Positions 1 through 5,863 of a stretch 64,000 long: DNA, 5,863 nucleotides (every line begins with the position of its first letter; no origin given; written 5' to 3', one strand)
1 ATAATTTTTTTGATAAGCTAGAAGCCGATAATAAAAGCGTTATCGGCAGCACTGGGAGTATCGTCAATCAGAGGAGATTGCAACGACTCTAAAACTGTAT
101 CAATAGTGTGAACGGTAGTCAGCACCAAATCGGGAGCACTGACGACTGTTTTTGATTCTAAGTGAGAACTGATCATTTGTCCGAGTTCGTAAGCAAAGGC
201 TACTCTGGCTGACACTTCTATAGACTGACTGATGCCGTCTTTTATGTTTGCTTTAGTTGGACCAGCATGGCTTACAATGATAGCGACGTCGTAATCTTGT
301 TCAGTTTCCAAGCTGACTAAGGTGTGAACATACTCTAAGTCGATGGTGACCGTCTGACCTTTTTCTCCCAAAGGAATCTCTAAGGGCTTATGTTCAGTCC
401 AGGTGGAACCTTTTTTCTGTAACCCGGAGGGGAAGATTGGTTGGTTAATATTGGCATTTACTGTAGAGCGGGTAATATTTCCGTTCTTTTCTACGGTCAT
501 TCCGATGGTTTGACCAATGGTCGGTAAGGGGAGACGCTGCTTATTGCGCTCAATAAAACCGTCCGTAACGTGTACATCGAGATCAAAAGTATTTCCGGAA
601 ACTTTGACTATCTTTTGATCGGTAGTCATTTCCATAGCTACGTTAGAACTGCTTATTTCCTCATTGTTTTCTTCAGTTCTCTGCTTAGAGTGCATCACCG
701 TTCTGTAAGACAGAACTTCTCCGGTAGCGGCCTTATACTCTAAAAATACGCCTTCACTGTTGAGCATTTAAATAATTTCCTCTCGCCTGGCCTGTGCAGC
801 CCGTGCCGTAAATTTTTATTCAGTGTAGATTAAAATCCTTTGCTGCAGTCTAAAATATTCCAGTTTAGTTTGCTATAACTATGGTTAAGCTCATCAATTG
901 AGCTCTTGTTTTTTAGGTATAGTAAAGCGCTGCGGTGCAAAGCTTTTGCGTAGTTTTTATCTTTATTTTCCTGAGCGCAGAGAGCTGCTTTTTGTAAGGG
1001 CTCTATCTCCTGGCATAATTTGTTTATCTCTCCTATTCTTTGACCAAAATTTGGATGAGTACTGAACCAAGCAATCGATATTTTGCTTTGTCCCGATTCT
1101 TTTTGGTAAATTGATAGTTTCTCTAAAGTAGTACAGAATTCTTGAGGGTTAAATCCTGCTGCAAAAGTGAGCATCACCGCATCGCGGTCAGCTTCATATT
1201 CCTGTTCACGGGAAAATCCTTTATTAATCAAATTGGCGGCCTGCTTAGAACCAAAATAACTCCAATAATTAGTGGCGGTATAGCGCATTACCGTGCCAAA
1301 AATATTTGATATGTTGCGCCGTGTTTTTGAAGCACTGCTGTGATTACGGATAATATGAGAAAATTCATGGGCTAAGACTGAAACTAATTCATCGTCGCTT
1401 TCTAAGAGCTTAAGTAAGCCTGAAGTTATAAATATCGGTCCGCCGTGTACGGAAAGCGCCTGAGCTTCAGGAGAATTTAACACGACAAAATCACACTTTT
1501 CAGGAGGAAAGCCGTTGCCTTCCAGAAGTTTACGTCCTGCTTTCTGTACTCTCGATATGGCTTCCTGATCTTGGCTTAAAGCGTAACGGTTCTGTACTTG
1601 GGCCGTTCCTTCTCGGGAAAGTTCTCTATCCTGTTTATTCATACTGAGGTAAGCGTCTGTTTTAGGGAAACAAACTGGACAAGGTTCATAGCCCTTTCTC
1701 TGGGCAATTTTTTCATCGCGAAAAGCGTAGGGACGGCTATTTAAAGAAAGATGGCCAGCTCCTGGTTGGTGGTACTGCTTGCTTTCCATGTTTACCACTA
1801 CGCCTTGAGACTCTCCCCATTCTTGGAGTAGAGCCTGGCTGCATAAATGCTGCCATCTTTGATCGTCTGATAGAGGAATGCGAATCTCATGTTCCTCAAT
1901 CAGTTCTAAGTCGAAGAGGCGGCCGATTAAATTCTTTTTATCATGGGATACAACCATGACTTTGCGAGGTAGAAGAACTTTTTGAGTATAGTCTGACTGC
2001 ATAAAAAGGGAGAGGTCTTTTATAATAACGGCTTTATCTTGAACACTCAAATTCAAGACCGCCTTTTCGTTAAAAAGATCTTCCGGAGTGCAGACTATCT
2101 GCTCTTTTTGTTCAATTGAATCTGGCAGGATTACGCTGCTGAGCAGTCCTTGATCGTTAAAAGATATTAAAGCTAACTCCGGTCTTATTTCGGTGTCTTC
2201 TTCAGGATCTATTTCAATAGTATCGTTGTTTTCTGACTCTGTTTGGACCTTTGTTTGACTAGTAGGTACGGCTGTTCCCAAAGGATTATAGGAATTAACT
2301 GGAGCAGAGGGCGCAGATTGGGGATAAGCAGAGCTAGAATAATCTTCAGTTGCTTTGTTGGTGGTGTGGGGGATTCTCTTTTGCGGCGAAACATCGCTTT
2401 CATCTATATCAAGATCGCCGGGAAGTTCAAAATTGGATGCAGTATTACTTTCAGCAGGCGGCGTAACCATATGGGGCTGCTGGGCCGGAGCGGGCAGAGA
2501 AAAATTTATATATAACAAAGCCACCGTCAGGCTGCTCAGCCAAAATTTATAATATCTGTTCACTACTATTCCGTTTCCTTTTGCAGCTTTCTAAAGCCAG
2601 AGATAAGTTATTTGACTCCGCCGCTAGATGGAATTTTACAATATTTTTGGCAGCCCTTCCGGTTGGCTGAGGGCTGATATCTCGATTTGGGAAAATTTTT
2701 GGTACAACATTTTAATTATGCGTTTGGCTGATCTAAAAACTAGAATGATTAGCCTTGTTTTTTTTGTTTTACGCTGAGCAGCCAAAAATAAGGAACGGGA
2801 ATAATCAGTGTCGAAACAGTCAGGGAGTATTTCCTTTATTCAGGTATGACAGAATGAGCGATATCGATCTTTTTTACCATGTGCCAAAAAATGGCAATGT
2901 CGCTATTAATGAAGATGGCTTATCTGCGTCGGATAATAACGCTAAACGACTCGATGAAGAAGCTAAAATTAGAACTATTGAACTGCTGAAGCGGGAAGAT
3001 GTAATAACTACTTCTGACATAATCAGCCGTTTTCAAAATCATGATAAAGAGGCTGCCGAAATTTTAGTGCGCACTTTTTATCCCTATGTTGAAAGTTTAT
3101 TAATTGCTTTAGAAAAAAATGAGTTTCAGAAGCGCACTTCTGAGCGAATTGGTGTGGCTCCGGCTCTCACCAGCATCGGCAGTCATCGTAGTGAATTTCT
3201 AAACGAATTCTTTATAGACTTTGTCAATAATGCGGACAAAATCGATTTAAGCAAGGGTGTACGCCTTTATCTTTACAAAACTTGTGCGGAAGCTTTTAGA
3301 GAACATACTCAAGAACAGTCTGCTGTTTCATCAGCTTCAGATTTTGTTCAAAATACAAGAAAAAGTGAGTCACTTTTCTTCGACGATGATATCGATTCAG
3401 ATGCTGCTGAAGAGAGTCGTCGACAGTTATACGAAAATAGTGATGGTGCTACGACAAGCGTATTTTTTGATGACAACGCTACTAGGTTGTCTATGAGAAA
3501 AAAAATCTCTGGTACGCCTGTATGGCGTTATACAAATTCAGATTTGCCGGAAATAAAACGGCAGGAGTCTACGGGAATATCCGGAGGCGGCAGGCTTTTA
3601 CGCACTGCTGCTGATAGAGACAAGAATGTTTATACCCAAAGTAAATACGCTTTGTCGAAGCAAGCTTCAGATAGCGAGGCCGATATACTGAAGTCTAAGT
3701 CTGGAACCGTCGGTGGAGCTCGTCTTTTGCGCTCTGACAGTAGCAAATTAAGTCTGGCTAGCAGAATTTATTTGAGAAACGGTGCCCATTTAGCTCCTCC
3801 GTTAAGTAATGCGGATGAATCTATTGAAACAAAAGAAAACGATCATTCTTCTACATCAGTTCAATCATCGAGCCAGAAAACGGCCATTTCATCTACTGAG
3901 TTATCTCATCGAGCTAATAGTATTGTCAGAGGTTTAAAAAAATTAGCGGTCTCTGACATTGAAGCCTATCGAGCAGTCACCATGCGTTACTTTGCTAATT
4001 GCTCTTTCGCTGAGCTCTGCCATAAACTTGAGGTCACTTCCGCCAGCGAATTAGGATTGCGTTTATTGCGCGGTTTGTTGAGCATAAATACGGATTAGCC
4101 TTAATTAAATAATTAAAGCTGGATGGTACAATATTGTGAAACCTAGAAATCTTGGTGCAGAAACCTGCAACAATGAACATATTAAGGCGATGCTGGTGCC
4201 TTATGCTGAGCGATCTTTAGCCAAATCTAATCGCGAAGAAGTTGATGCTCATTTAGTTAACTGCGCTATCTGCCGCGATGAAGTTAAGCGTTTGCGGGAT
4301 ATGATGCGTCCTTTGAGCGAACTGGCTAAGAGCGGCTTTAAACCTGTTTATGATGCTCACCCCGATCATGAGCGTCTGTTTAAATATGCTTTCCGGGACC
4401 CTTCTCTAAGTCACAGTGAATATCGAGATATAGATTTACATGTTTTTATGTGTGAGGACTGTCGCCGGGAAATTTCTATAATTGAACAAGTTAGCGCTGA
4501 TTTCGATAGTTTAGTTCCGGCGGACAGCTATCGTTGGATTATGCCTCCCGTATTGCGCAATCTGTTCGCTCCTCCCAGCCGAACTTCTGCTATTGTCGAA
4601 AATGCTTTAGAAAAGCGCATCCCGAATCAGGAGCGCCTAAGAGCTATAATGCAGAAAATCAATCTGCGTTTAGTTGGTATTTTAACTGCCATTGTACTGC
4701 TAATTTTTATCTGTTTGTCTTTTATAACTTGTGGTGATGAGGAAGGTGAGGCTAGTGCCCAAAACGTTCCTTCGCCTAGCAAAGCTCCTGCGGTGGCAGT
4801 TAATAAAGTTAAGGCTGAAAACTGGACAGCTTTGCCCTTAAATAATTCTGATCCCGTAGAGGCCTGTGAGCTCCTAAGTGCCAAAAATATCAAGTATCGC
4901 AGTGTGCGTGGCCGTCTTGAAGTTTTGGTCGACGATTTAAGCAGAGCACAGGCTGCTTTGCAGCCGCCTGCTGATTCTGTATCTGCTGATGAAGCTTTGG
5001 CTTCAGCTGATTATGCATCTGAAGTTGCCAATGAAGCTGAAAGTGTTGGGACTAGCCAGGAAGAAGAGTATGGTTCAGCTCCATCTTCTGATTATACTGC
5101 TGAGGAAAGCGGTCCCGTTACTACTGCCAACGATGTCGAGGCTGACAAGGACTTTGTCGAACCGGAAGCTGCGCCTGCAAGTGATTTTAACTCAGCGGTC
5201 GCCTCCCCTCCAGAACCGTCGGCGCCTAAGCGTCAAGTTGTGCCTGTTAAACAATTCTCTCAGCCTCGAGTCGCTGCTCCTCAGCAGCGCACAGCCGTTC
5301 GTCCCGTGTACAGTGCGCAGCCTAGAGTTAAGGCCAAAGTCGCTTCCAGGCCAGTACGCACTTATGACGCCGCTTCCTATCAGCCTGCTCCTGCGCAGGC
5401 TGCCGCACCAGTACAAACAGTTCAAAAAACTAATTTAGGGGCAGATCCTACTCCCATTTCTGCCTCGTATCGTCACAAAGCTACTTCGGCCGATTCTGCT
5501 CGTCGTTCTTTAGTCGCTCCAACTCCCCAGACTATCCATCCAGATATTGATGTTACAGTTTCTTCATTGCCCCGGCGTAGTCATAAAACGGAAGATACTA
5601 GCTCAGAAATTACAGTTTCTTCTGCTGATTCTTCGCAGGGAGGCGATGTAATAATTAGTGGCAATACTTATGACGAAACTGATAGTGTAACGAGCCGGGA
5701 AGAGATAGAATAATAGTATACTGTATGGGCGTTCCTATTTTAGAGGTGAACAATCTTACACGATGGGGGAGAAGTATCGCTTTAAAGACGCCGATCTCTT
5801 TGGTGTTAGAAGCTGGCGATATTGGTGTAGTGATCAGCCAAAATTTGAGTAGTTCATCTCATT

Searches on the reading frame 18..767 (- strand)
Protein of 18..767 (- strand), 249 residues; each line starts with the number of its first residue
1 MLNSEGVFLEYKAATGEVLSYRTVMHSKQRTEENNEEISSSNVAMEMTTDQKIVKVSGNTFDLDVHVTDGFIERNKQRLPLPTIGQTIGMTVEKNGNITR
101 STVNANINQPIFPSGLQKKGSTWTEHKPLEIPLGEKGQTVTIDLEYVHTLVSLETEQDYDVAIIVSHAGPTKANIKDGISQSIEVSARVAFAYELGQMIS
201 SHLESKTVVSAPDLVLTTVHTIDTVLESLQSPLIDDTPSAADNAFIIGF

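Call 11: search_protein_families(library=pfam, proteins=[window:18-767:-], max_evalue=0.00001)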
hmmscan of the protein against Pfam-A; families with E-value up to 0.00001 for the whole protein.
window:18-767:- (249 aa): 0 families

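Call 77: find_encoding_contigs(protein=window:18-767:-, flank=10000, max_places=2)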
Protein window:18-767:- (249 aa): 3 contigs read that carry it; 2 places shown.
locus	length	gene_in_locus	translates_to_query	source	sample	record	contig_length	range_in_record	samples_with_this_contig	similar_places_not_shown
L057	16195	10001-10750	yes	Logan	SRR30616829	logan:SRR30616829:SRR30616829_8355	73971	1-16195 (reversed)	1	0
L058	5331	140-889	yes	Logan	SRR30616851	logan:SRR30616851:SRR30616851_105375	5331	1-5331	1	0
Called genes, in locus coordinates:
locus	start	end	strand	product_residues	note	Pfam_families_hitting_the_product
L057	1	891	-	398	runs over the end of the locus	PF00083:Sugar_tr, PF06779:MFS_4 (weak), PF07690:MFS_1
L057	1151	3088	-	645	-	PF02518:HATPase_c (weak), PF13589:HATPase_c_3, PF00183:HSP90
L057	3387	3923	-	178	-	-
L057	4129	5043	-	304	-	-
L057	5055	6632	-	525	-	PF13490:zf-HC2 (faint)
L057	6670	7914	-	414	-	-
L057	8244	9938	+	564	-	PF01435:Peptidase_M48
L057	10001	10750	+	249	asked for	-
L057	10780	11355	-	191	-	-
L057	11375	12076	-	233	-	PF13490:zf-HC2 (weak)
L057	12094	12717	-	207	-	PF07638:Sigma70_ECF, PF04542:Sigma70_r2, PF08281:Sigma70_r4_2, PF04545:Sigma70_r4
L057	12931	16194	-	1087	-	?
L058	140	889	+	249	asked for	-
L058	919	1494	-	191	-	-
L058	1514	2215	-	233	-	PF13490:zf-HC2 (weak)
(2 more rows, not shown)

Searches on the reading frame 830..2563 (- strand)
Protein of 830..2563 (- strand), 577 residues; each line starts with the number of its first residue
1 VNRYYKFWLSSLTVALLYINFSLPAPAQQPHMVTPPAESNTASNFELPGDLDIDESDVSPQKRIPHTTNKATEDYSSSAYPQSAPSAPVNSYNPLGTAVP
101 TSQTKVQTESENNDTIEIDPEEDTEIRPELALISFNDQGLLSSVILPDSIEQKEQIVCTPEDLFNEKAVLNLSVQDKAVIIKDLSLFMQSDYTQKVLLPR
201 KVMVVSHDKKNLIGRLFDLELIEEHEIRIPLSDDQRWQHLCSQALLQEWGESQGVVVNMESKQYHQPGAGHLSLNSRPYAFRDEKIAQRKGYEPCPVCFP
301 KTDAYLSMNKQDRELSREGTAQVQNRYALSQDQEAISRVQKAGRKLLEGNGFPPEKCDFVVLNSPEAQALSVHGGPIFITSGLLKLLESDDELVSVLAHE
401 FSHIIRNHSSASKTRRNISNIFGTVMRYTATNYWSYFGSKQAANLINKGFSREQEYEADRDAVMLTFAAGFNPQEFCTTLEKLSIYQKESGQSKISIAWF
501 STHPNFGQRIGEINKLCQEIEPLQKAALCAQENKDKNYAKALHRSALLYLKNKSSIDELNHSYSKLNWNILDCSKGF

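Call 11: search_protein_families(library=pfam, proteins=[window:830-2563:-], max_evalue=0.00001)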
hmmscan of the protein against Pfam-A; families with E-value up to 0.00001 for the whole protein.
window:830-2563:- (577 aa): 1 family
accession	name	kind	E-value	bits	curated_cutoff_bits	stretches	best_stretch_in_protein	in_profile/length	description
PF01435.24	Peptidase_M48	-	2.2e-25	90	20.3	1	338-515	6-184/186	Peptidase family M48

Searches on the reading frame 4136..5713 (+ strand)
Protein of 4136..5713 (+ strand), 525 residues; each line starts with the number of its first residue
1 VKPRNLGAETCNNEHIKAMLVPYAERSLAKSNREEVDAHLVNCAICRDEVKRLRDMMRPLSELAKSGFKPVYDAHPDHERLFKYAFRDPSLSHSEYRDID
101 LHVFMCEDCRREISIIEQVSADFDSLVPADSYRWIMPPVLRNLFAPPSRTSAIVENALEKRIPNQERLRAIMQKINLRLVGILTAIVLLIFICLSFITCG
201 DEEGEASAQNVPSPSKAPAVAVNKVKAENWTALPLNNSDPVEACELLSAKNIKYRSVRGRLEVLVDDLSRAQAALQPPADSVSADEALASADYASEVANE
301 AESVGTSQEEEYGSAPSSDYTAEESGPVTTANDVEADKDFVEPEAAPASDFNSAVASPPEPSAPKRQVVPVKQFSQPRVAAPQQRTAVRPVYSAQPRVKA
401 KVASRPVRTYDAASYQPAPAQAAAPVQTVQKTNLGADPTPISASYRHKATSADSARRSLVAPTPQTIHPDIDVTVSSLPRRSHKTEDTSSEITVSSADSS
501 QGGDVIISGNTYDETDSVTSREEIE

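Call 11: search_protein_families(library=pfam, proteins=[window:4136-5713:+], max_evalue=0.00001)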
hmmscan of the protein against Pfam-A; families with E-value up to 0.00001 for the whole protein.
window:4136-5713:+ (525 aa): 1 family
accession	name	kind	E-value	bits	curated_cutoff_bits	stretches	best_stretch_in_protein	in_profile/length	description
PF13490.11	zf-HC2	-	2.6e-08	34.2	22.2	0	14-47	2-35/35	Putative zinc-finger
